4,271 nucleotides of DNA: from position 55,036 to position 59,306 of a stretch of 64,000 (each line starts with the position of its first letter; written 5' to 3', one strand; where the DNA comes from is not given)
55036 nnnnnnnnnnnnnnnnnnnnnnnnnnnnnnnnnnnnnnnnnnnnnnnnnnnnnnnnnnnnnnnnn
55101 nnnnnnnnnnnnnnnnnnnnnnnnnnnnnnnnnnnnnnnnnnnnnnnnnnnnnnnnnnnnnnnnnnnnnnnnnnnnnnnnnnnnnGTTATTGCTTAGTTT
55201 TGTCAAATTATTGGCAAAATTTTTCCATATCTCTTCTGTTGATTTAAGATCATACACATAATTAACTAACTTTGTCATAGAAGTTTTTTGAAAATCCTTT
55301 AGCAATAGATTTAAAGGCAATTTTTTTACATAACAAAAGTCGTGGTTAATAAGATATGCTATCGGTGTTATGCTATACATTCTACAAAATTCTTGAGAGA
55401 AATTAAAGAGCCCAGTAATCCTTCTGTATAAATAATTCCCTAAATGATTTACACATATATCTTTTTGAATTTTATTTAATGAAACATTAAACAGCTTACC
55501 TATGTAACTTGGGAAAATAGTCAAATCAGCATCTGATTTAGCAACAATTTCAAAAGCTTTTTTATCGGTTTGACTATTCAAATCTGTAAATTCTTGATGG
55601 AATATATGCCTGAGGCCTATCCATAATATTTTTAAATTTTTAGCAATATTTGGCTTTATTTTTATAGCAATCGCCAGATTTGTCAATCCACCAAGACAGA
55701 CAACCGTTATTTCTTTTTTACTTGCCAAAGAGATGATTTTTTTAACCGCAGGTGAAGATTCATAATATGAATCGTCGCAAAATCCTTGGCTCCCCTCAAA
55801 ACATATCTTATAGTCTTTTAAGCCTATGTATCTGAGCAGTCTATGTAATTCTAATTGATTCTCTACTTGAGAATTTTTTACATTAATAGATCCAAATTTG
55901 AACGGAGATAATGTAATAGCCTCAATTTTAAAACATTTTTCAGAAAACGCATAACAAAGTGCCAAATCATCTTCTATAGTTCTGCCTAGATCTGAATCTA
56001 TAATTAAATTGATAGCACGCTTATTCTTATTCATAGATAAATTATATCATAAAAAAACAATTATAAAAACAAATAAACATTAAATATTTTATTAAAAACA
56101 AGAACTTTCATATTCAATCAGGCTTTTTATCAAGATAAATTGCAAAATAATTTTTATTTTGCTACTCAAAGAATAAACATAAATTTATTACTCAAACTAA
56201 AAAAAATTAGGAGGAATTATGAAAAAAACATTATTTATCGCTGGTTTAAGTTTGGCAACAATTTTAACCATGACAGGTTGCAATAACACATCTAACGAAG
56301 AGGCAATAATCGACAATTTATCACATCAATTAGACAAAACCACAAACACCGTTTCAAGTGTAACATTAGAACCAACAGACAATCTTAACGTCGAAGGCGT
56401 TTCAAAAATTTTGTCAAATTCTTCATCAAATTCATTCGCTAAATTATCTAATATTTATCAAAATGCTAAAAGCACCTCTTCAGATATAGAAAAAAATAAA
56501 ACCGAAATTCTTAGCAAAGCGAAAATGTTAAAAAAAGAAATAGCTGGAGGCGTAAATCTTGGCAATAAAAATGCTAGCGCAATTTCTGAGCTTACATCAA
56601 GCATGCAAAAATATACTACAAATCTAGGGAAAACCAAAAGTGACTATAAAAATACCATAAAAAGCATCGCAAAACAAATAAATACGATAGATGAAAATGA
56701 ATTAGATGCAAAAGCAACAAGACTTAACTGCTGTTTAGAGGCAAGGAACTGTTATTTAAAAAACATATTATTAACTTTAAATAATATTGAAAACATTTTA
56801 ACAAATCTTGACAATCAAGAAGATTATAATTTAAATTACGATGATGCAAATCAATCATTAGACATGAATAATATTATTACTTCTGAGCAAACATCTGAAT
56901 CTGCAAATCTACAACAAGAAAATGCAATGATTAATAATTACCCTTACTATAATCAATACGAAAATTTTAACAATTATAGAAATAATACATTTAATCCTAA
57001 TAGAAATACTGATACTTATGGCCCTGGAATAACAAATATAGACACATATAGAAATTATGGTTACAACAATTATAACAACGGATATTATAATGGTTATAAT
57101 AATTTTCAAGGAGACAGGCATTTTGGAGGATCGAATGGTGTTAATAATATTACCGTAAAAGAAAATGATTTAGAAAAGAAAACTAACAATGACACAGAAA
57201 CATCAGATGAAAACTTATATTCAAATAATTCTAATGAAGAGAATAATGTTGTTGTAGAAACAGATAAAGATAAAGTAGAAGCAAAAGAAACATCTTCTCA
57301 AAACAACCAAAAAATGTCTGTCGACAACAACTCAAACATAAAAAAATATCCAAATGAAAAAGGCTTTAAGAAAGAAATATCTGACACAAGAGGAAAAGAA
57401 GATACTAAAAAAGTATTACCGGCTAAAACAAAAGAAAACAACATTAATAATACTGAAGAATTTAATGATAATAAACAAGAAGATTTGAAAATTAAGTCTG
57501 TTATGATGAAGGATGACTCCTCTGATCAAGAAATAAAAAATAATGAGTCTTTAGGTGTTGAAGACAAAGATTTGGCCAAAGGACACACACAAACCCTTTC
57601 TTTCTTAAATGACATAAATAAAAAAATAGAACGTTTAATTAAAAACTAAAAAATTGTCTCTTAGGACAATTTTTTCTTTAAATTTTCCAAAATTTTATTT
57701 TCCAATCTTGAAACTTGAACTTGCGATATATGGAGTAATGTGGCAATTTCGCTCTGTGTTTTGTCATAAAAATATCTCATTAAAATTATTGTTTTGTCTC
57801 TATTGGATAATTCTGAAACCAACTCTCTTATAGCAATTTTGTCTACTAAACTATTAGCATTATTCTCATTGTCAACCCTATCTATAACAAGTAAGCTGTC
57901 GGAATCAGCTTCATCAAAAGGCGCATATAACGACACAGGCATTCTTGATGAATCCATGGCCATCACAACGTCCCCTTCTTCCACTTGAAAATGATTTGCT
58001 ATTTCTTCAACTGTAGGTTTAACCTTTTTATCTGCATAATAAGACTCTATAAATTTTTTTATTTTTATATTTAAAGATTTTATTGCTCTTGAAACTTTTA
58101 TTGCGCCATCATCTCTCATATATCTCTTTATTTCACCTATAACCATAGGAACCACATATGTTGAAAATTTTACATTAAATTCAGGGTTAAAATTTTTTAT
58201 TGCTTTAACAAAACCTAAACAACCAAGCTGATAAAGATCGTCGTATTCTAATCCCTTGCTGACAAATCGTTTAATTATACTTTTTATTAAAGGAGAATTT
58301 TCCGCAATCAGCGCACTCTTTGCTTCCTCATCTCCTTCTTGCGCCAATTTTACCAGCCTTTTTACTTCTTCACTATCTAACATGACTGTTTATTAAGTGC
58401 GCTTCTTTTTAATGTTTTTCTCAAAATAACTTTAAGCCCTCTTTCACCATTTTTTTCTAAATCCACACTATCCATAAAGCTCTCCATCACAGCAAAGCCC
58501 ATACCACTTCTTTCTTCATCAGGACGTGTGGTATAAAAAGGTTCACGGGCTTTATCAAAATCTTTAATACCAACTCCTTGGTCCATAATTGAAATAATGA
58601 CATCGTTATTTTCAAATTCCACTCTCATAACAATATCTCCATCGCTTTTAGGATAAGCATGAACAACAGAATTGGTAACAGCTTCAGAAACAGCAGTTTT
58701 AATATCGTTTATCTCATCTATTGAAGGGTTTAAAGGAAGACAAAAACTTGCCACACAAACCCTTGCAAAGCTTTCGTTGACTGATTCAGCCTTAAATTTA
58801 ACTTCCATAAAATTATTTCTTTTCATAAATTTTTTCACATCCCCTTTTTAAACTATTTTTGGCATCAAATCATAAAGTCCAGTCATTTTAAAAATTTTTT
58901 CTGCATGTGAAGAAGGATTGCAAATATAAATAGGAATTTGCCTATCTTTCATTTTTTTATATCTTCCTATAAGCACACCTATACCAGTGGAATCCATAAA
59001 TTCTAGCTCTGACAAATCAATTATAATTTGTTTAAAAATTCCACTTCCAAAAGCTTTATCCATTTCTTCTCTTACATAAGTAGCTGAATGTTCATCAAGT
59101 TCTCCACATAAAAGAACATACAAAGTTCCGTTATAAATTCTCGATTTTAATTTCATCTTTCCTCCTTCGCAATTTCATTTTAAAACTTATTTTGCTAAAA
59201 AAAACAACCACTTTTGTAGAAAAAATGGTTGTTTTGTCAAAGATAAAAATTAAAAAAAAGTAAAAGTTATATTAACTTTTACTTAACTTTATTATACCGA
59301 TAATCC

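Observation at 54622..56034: Nucleoside-hydrolase-like / metallophosphoesterase fusion inserted between the spoIIA and spoVA operons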

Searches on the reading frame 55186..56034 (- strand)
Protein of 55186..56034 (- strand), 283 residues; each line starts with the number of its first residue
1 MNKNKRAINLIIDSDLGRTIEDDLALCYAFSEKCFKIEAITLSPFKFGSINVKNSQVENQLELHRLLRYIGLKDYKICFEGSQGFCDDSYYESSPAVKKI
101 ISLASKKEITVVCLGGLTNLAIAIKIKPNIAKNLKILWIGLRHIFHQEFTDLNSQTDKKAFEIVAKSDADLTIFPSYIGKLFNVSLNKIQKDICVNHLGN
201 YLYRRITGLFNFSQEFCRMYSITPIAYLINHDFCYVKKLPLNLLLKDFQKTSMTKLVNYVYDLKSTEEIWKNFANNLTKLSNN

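Call 33: find_homologous_proteins(query=A4, max_evalue=1e-10)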
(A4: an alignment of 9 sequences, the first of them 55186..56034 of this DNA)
Query A4 (9 sequences) (283 aa, profile of the alignment): 2528 proteins with E <= 1e-10 among 8000 candidates; the best 120 are listed.
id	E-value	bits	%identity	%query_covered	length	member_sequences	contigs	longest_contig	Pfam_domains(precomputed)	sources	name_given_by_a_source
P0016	4.7e-122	425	47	98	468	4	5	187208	PF01156.25,PF12850.13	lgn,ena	-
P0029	5.4e-119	415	41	98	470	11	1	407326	PF01156.25,PF12850.13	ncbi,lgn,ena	-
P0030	8.2e-119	414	41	98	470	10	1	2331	PF01156.25,PF12850.13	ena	-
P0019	2.1e-118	413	46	97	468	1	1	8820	PF01156.25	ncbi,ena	-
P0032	1.2e-115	404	41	98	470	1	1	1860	PF01156.25,PF12850.13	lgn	-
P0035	1.7e-113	397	41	98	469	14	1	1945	PF01156.25,PF12850.13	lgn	-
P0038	2.3e-113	396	40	98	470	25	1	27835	PF01156.25,PF12850.13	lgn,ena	-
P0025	9.7e-113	394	45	98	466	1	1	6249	PF01156.25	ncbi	-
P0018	7.3e-112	391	45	98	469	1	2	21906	PF01156.25,PF12850.13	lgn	-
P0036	1.8e-111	390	40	98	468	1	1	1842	PF01156.25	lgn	-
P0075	1.4e-110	387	31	84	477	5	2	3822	PF07632.17,PF06941.18,PF01156.25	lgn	-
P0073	2.5e-110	386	30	94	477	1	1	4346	PF06941.18,PF01156.25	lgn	-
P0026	8.4e-110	385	42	97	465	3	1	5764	PF01156.25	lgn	-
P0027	1.1e-108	381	43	98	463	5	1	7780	PF01156.25,PF12850.13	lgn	-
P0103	1.7e-108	380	35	95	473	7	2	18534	PF01156.25,PF12850.13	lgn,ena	-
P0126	8.1e-103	362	31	84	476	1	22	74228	PF06941.18,PF01156.25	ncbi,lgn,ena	-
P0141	1.3e-102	361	30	82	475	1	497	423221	PF06941.18,PF01156.25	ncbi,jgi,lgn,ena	-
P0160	2.9e-102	360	30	82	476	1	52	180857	PF01156.25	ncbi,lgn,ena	-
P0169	3.6e-102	359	26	98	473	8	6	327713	PF07632.17,PF06941.18,PF01156.25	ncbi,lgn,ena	-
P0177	4.3e-102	359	29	81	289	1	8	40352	PF01156.25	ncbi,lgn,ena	-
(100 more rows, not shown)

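Call 34: list_cluster_members(proteins=[P0141, P0126, P0160, P0177, P0169, P0029, P0002, P0067])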
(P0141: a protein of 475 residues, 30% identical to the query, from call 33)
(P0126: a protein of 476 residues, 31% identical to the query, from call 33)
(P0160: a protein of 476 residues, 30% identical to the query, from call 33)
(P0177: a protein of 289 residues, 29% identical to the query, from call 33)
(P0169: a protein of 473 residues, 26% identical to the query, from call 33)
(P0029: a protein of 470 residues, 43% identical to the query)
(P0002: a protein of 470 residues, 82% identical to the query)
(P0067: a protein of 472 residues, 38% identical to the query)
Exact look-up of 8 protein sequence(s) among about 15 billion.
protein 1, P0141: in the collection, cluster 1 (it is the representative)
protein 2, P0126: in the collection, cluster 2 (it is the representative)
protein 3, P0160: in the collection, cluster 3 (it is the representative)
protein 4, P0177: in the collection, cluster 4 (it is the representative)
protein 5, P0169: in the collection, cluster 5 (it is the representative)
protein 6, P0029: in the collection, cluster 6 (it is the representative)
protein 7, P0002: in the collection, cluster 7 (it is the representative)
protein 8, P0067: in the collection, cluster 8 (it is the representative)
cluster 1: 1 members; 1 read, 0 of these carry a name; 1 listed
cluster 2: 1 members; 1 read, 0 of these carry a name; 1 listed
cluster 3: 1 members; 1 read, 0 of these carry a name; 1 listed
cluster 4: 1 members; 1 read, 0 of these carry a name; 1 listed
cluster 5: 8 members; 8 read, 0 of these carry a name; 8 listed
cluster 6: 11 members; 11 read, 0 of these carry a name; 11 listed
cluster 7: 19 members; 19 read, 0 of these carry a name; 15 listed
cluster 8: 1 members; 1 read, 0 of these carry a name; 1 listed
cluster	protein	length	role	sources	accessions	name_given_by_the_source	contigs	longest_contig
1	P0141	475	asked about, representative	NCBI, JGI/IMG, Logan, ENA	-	-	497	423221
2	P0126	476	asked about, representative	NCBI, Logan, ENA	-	-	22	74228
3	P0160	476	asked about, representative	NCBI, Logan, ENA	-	-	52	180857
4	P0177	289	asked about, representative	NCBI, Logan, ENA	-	-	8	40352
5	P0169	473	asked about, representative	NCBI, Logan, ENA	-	-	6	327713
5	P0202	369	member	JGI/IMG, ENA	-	-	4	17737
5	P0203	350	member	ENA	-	-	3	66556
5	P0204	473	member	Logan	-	-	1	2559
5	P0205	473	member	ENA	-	-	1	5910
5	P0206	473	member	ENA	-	-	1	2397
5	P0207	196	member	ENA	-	-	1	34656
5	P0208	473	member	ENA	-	-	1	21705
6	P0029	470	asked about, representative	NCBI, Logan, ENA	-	-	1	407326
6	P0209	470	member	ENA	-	-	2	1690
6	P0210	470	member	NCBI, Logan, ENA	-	-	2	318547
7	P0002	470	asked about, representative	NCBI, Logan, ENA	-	-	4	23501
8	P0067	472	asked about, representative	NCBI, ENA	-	-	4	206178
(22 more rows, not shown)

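Call 35: find_encoding_contigs(protein=P0141, flank=7000, max_places=4)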
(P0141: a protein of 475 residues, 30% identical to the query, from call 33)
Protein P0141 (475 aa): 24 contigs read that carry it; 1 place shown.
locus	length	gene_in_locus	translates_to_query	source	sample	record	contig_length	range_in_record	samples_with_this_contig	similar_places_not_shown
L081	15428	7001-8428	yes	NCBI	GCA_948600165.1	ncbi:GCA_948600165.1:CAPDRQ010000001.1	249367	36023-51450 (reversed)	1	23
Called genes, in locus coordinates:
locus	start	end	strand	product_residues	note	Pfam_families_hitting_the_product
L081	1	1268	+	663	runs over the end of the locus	PF17191:RecG_wedge (faint), PF04851:ResIII, PF00270:DEAD, PF00271:Helicase_C, PF19833:RecG_dom3_C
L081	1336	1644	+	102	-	-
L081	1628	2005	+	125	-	-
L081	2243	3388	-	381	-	PF14659:Phage_int_SAM_3, PF00589:Phage_integrase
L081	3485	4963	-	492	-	PF01076:Mob_Pre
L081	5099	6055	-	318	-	PF13481:AAA_25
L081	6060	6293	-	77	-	-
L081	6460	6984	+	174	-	PF12844:HTH_19, PF01381:HTH_3, PF13443:HTH_26, PF13560:HTH_31 (weak)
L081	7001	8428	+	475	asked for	PF06941:NT5C, PF01156:IU_nuc_hydro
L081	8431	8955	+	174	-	PF00300:His_Phos_1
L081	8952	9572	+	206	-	PF01966:HD (weak)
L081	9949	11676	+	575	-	-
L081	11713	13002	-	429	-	PF09479:Flg_new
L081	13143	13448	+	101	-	PF01381:HTH_3 (weak)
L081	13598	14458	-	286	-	PF00892:EamA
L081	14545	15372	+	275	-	-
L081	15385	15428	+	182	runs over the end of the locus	PF00383:dCMP_cyt_deam_1, PF14437:MafB19-deam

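Call 36: search_protein_families(library=padloc, proteins=[P0141, L081:8431-8955:+, L081:8952-9572:+, L081:9949-11676:+], max_evalue=0.01)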
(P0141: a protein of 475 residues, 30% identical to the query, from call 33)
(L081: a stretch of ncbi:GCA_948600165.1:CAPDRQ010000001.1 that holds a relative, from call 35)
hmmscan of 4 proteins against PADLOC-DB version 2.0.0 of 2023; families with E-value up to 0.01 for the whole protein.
P0141 (475 aa): 0 families

L081:8431-8955:+ (174 aa): 0 families

L081:8952-9572:+ (206 aa): 1 family
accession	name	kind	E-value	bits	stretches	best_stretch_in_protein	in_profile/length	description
PDLC01254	Cas3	-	0.0044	15.2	1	22-140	7-127/164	CAS-I; effector_G3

L081:9949-11676:+ (575 aa): 0 families

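Call 37: find_encoding_contigs(protein=P0160, flank=7000, max_places=4)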
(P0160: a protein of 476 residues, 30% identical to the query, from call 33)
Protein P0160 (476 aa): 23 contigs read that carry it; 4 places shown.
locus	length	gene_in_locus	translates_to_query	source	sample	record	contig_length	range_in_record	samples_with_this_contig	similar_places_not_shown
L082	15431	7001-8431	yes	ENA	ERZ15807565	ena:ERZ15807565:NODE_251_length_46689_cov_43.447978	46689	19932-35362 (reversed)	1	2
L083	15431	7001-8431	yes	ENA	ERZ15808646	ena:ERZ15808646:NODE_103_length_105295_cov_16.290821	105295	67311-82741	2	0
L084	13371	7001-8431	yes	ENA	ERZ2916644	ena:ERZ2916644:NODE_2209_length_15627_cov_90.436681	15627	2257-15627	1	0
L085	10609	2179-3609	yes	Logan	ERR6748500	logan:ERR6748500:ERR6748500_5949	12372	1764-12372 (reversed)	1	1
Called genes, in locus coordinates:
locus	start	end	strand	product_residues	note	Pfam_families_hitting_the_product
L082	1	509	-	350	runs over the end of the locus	-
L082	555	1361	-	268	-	PF09520:HinfI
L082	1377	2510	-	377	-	PF02086:MethyltransfD12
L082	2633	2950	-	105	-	-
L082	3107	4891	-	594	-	PF00239:Resolvase, PF07508:Recombinase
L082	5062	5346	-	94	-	-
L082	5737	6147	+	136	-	PF15891:Nuc_deoxyri_tr2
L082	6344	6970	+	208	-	-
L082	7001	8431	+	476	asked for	PF01156:IU_nuc_hydro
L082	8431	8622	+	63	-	-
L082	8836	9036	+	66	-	-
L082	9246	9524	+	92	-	PF00300:His_Phos_1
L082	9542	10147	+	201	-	PF01966:HD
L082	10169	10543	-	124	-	PF21983:NikA-like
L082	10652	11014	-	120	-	PF14198:TnpV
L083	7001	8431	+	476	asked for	PF01156:IU_nuc_hydro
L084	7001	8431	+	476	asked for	PF01156:IU_nuc_hydro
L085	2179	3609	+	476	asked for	PF01156:IU_nuc_hydro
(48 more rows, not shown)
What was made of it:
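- The sibling NT5C-NH family rides on mobile elements, in a cassette with Nuc_deoxyri_tr2, His_Phos_1 and HD genes (calls 35, 37).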

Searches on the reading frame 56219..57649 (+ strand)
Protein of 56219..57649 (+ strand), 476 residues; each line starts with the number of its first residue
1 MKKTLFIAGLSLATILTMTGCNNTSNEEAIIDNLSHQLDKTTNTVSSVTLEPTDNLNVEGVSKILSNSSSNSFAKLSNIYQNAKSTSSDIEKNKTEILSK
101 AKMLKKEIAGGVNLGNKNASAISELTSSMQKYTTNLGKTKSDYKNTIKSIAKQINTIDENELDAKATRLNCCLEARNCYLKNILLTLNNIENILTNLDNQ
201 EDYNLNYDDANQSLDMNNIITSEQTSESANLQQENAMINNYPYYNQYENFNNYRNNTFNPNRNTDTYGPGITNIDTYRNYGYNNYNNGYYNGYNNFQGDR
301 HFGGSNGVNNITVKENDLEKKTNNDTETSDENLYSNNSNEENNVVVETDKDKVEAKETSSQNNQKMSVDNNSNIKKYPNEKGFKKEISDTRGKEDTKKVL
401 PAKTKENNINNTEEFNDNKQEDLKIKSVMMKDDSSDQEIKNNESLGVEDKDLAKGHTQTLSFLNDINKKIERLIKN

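Call 3: search_protein_families(library=pfam, proteins=[window:56219-57649:+], max_evalue=0.01)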
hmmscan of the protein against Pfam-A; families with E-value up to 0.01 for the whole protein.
window:56219-57649:+ (476 aa): 0 families

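Call 4: search_protein_families(library=ncbifam, proteins=[window:56219-57649:+], max_evalue=0.01)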
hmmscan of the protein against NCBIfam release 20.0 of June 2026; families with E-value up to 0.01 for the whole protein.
window:56219-57649:+ (476 aa): 0 families
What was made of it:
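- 56219..57649 (+): Divergent lipoprotein-like gene (476 aa, signal peptide ending ...LTMTGC). It is conserved between sigF and spoVAC in related genomes. No Pfam or NCBIfam hit (calls 3, 4).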

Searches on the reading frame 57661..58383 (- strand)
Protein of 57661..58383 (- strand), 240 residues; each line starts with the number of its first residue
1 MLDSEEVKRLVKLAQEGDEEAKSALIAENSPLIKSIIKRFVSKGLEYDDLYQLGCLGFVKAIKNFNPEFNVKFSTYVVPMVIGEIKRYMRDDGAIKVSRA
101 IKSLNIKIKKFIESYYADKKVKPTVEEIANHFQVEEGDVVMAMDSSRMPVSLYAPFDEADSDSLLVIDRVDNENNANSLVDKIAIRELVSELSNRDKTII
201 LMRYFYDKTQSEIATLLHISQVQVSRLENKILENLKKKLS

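Call 3: search_protein_families(library=pfam, proteins=[window:57661-58383:-], max_evalue=0.01)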
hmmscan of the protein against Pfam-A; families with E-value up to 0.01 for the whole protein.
window:57661-58383:- (240 aa): 5 families
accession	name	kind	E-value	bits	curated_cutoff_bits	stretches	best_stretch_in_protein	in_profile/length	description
PF04542.20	Sigma70_r2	-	5.2e-17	61.8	24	1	25-92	1-68/71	Sigma-70 region 2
PF04545.22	Sigma70_r4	-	3e-14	52.7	24.1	1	190-237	3-50/50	Sigma-70, region 4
PF08281.18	Sigma70_r4_2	-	3.9e-09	36.4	25.7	1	184-224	3-43/54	Sigma-70, region 4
PF04539.22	Sigma70_r3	-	2.1e-08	34.6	25.3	1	107-176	5-75/78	Sigma-70 region 3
PF01381.28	HTH_3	-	0.0029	18.1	23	0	208-230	10-32/55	Helix-turn-helix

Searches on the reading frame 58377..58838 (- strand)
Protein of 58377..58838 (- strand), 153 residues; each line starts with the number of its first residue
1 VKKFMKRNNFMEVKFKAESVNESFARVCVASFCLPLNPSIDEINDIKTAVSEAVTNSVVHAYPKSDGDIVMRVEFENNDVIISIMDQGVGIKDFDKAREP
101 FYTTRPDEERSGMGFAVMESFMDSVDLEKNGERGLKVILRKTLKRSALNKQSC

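Call 3: search_protein_families(library=pfam, proteins=[window:58377-58838:-], max_evalue=0.01)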
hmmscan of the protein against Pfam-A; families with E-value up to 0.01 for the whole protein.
window:58377-58838:- (153 aa): 2 families
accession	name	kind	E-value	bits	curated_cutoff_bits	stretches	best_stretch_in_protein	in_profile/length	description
PF13581.12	HATPase_c_2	-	5.1e-18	65.7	27.4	1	27-141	13-127/127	Histidine kinase-like ATPase domain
PF02518.31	HATPase_c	-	7.2e-12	46.2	26.4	1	44-140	4-106/111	Histidine kinase-, DNA gyrase B-, and HSP90-like ATPase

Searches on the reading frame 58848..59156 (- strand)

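Call 3: search_protein_families(library=pfam, proteins=[window:58848-59156:-], max_evalue=0.01)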
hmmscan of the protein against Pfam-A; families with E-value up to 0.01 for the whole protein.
window:58848-59156:- (102 aa): 2 families
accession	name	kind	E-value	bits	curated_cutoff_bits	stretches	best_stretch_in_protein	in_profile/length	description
PF01740.26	STAS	-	3.2e-21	75.5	22.6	1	6-98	5-97/106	STAS domain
PF13466.11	STAS_2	-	9e-10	39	29.2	1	16-94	3-79/80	STAS domain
